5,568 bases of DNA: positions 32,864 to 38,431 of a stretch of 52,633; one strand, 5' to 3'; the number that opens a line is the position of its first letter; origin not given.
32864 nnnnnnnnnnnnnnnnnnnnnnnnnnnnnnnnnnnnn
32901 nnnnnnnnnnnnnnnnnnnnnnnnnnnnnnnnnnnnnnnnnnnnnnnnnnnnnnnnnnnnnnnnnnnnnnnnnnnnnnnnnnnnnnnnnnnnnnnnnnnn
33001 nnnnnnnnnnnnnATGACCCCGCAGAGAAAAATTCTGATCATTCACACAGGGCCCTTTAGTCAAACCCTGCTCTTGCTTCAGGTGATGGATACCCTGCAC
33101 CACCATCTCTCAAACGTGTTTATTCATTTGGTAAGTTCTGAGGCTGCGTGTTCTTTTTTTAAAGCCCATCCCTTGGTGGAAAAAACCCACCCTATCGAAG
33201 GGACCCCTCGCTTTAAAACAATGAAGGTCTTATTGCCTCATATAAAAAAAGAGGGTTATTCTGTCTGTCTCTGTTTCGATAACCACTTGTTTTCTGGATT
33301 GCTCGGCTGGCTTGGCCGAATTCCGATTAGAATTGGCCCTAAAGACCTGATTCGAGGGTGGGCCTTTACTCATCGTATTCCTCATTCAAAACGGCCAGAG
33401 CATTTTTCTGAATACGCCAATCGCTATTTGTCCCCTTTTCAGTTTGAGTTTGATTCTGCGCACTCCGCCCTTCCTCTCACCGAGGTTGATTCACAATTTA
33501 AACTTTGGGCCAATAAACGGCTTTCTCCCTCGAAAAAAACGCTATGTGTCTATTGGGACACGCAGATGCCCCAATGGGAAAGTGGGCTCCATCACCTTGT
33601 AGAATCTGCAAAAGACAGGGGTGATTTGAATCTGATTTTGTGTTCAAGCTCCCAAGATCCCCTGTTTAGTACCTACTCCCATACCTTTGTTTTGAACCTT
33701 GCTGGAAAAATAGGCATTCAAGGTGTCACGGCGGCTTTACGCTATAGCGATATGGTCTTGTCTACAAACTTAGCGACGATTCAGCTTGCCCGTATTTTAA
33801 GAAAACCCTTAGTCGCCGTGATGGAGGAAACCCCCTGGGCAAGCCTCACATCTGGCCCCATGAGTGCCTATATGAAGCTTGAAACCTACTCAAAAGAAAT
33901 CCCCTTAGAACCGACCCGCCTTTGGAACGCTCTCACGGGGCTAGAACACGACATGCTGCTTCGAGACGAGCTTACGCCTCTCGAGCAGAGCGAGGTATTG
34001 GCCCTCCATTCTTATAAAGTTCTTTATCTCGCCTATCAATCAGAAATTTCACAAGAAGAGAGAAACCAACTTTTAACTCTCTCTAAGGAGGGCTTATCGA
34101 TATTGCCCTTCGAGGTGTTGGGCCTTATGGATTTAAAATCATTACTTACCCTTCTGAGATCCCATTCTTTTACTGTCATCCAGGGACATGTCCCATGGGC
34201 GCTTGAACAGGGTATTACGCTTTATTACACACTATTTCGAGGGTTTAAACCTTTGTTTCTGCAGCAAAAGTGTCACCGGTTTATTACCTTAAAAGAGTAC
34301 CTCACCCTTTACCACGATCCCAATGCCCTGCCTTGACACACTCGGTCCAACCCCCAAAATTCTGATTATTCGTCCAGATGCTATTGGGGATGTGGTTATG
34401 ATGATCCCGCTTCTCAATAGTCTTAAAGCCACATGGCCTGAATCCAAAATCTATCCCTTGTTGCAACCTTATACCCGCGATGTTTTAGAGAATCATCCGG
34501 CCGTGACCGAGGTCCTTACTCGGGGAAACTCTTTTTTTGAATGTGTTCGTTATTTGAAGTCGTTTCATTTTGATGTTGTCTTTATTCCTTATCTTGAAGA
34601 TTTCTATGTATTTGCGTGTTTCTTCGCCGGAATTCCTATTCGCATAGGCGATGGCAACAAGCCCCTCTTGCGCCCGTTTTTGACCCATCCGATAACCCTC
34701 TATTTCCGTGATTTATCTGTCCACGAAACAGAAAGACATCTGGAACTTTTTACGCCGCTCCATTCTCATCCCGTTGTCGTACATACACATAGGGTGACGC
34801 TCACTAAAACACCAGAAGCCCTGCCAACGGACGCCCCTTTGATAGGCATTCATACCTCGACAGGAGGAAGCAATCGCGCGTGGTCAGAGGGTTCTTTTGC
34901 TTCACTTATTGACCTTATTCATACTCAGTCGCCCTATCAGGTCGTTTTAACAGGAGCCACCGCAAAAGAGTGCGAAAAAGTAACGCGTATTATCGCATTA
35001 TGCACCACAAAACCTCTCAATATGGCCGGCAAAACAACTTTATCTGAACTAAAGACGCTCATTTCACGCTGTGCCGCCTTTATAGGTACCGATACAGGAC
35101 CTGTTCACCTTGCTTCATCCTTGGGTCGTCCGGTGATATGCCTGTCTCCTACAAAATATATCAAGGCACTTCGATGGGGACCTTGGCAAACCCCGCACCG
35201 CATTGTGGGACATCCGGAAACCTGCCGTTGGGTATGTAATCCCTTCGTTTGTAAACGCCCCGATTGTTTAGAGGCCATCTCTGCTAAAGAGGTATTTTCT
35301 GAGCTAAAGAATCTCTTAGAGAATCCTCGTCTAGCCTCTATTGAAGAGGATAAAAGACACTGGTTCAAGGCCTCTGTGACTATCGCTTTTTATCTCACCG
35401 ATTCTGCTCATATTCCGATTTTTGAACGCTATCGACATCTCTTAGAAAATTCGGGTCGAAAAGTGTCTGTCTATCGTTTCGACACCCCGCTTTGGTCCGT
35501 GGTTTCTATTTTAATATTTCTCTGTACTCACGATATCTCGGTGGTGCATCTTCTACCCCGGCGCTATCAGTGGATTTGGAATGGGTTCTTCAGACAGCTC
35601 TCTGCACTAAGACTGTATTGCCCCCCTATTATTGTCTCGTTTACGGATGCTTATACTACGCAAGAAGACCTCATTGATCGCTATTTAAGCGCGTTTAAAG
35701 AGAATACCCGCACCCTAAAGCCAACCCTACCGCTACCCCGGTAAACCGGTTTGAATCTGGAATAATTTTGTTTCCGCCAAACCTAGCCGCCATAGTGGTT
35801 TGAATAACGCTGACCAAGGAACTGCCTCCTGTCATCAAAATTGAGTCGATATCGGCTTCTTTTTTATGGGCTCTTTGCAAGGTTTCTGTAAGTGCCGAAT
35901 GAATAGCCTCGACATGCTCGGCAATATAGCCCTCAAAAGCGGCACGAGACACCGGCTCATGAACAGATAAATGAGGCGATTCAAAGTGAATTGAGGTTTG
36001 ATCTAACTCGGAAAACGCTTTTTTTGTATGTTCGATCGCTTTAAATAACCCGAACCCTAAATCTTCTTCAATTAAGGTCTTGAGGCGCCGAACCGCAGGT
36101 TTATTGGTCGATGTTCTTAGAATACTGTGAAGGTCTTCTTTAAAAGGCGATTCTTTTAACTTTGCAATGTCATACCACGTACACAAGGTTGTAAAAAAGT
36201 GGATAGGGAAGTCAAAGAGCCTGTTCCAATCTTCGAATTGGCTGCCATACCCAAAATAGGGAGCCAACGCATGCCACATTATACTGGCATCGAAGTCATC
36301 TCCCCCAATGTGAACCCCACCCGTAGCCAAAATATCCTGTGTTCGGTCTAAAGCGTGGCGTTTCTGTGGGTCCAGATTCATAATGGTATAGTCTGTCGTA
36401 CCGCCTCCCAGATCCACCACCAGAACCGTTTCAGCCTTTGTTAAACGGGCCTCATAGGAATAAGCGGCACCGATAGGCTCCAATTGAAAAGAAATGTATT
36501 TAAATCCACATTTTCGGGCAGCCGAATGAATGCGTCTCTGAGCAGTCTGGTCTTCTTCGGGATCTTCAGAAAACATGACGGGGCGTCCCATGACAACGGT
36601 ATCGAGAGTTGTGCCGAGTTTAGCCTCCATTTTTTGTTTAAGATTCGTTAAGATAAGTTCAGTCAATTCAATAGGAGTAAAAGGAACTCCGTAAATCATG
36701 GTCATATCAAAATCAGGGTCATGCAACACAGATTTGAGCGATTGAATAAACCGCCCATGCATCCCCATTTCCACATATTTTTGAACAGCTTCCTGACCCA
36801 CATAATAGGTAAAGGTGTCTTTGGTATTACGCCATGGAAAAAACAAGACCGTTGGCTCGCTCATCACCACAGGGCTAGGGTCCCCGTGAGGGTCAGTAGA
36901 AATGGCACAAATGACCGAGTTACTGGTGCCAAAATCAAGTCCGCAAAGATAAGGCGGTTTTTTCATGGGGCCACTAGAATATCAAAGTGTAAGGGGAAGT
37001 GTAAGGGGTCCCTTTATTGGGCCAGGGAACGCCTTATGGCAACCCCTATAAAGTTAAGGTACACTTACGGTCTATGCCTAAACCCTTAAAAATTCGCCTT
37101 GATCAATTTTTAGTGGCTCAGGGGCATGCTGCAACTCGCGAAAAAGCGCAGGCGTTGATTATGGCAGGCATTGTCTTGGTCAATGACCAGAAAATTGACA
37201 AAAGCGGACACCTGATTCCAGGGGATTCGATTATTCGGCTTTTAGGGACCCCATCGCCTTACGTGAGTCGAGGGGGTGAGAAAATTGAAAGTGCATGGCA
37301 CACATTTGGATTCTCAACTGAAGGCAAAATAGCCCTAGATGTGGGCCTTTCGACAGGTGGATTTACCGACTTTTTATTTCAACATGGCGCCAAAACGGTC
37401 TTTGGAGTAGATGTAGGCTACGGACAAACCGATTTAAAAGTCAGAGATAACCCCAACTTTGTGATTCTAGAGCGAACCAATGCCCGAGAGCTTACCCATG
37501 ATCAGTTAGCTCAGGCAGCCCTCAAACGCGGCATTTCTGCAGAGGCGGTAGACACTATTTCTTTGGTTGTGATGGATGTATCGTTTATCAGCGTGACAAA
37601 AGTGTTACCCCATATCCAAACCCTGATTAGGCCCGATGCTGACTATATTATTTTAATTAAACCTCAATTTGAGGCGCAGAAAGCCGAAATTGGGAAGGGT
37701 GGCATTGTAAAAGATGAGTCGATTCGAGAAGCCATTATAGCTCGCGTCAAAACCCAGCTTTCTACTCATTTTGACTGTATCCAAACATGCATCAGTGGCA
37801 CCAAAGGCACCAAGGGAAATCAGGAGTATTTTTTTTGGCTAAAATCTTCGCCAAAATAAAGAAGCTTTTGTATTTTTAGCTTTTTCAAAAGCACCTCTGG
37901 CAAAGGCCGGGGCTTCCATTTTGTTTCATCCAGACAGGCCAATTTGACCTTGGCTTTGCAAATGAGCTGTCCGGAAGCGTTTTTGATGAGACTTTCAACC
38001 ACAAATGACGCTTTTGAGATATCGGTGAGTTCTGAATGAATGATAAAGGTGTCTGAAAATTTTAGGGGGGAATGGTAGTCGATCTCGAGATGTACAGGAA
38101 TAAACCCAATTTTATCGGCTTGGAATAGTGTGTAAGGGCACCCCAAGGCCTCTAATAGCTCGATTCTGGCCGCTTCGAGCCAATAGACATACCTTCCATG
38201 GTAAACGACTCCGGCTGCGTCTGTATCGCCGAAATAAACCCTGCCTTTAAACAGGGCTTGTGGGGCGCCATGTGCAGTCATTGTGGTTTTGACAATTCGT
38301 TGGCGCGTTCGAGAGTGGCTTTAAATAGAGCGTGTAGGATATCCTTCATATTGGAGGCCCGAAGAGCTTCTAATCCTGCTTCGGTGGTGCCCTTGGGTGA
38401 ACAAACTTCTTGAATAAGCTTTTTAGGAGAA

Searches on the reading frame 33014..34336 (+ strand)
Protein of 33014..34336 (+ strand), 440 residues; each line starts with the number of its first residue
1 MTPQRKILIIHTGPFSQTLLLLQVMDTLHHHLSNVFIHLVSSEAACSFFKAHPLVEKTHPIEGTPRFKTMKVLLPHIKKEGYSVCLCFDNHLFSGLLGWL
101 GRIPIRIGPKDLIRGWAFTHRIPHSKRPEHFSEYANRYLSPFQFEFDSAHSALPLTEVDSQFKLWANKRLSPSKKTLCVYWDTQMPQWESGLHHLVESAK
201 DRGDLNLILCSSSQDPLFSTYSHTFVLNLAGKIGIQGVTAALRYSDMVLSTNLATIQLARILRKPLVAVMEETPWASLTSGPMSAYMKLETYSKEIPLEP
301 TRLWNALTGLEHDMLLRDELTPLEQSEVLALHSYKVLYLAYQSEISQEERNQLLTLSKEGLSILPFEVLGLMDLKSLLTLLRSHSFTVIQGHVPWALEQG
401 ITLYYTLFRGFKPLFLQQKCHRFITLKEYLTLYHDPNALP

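Call 15: search_protein_families(library=pfam, proteins=[window:33014-34336:+], max_evalue=0.00001)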
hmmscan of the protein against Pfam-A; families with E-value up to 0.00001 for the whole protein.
window:33014-34336:+ (440 aa): 0 families

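Call 38: search_protein_families(library=ncbifam, proteins=[window:33014-34336:+], max_evalue=0.1)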
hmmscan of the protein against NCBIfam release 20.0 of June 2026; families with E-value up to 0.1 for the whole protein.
window:33014-34336:+ (440 aa): 1 family
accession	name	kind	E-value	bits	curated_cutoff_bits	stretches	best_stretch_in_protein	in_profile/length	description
TIGR02195.1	heptsyl_trn_II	equivalog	6.9e-05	22.1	134.6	1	6-114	1-112/339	lipopolysaccharide heptosyltransferase II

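Call 82: search_protein_families(library=pfam, proteins=[window:33014-34336:+], max_evalue=0.01)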
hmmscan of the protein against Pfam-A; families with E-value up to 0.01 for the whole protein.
window:33014-34336:+ (440 aa): 1 family
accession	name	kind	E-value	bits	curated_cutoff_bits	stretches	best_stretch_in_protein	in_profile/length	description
PF01075.23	Glyco_transf_9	-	0.00072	19.4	22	0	77-273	8-212/247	Glycosyltransferase family 9 (heptosyltransferase)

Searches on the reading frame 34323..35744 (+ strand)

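Call 15: search_protein_families(library=pfam, proteins=[window:34323-35744:+], max_evalue=0.00001)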
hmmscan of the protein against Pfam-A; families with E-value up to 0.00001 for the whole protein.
window:34323-35744:+ (473 aa): 1 family
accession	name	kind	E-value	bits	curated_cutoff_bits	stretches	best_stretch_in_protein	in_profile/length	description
PF01075.23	Glyco_transf_9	-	5.2e-25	88.6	22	1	162-300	96-232/247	Glycosyltransferase family 9 (heptosyltransferase)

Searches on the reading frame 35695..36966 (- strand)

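Call 15: search_protein_families(library=pfam, proteins=[window:35695-36966:-], max_evalue=0.00001)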
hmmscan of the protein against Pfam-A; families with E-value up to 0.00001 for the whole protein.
window:35695-36966:- (423 aa): 2 families
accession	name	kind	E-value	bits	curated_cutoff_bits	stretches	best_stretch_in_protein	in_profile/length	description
PF00012.26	HSP70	-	9.1e-25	87.3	20.6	2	93-235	105-236/599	Hsp70 protein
PF06723.19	MreB_Mbl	-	2e-12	47.1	27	1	90-231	63-186/327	MreB/Mbl protein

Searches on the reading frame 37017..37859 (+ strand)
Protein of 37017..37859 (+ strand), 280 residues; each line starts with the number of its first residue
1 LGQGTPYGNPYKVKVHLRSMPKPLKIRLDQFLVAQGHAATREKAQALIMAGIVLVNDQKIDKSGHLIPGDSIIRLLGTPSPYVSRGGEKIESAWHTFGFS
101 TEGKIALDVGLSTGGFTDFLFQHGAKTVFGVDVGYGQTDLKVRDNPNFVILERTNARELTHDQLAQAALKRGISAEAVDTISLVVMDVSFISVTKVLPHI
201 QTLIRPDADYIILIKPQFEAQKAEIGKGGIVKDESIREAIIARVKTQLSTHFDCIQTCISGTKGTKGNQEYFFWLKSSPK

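Call 15: search_protein_families(library=pfam, proteins=[window:37017-37859:+], max_evalue=0.00001)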
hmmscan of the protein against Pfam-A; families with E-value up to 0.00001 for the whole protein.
window:37017-37859:+ (280 aa): 2 families
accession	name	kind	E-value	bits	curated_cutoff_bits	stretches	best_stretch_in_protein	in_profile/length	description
PF01728.25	FtsJ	-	1.1e-37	130.1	24.1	1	82-276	1-180/181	FtsJ-like methyltransferase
PF01479.30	S4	-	4.8e-10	39.4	22.8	1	27-68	2-43/48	S4 domain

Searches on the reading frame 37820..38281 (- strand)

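Call 15: search_protein_families(library=pfam, proteins=[window:37820-38281:-], max_evalue=0.00001)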
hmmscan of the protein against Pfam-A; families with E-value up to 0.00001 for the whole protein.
window:37820-38281:- (153 aa): 2 families
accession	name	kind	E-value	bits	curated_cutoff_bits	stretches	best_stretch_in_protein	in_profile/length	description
PF13279.12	4HBT_2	-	6.8e-22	78.6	25.5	1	16-135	2-122/122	Thioesterase-like superfamily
PF03061.28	4HBT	-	2e-13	50.9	20.6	1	24-108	2-79/79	Thioesterase superfamily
